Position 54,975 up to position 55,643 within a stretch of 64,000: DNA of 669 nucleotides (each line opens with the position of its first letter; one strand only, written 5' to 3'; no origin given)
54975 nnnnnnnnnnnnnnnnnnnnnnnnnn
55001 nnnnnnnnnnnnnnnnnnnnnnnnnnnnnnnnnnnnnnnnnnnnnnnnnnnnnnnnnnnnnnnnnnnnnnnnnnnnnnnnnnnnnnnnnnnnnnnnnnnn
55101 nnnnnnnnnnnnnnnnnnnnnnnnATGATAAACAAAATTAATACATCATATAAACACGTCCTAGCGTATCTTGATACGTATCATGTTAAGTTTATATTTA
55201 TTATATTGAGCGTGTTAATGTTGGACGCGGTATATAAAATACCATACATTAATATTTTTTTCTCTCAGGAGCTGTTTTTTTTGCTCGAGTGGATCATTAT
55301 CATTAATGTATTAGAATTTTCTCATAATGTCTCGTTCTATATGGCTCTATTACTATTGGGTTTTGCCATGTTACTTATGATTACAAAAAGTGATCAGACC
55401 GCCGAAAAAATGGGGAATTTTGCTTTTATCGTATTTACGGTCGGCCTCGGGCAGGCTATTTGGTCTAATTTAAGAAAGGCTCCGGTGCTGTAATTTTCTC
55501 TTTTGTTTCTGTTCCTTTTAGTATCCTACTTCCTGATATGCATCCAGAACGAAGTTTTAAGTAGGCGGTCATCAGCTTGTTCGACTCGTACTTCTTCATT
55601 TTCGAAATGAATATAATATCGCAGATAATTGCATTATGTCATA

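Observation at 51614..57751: Two giant polytopic proteins (1175 and 686 aa) of unassigned family with a small membrane ORF between them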

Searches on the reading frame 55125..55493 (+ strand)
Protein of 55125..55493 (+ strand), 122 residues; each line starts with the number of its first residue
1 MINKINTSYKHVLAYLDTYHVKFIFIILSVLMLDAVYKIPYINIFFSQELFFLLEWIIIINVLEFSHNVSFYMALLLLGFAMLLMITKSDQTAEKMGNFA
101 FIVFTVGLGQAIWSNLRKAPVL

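Call 6: search_protein_families(library=pfam, proteins=[window:55125-55493:+], max_evalue=1)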
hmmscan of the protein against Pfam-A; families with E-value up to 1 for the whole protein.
window:55125-55493:+ (122 aa): 0 families

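Call 7: search_protein_families(library=ncbifam, proteins=[window:55125-55493:+], max_evalue=1)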
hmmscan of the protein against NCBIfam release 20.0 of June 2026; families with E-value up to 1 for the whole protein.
window:55125-55493:+ (122 aa): 0 families

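Call 49: list_cluster_members(proteins=[P0001, P0049, window:55125-55490:+])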
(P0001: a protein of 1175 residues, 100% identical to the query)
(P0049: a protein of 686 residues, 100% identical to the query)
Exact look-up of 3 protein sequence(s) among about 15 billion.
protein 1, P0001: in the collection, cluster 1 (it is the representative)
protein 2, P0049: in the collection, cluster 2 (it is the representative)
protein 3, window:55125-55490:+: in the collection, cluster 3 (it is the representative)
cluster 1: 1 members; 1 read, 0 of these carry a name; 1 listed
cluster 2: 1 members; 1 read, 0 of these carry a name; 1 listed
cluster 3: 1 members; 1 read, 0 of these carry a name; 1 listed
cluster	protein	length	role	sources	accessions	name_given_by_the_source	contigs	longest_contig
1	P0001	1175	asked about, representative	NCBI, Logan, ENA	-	-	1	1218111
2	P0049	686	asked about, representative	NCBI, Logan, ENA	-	-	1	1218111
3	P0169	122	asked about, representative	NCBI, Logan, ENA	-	-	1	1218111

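Call 57: find_homologous_proteins(query=window:55125-55490:+, max_evalue=0.01)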
Query window:55125-55490:+ (122 aa): 1 proteins with E <= 0.01 among 7 candidates.
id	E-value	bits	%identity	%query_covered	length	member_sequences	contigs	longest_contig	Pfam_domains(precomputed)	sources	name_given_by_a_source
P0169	4.3e-70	251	100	100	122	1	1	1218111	-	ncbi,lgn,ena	-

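Call 79: search_protein_families(library=pfam, alignment_id=A4, max_evalue=1)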
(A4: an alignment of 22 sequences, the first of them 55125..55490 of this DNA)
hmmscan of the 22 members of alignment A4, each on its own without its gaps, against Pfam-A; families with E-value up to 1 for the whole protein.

A. member 1, window:55125-55490:+ (122 aa): 0 families

B. families by the number of members that match (of 22 scanned): 9 families
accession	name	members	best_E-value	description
PF09586.16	YfhO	1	0.0024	Bacterial membrane protein YfhO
PF05216.18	UNC-50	1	0.054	UNC-50 family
PF07158.17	MatC_N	1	0.093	Dicarboxylate carrier protein MatC N-terminus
PF04784.19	DUF547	1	0.25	Protein of unknown function, DUF547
PF25707.1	UL78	1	0.29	Herpesvirus UL78 G protein-coupled receptor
PF09843.14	DUF2070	1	0.56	Predicted membrane protein (DUF2070)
PF11674.13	DUF3270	1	0.83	Protein of unknown function (DUF3270)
PF12393.13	Dr_adhesin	1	0.87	Dr family adhesin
PF12173.13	BacteriocIIc_cy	1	0.93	Bacteriocin class IIc cyclic gassericin A-like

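Call 80: search_solved_structures(query=A4, max_evalue=10)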
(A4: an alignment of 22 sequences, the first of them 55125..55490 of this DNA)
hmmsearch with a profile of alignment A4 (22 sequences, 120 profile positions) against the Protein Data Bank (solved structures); distinct sequences matched with E-value up to 10: 0.
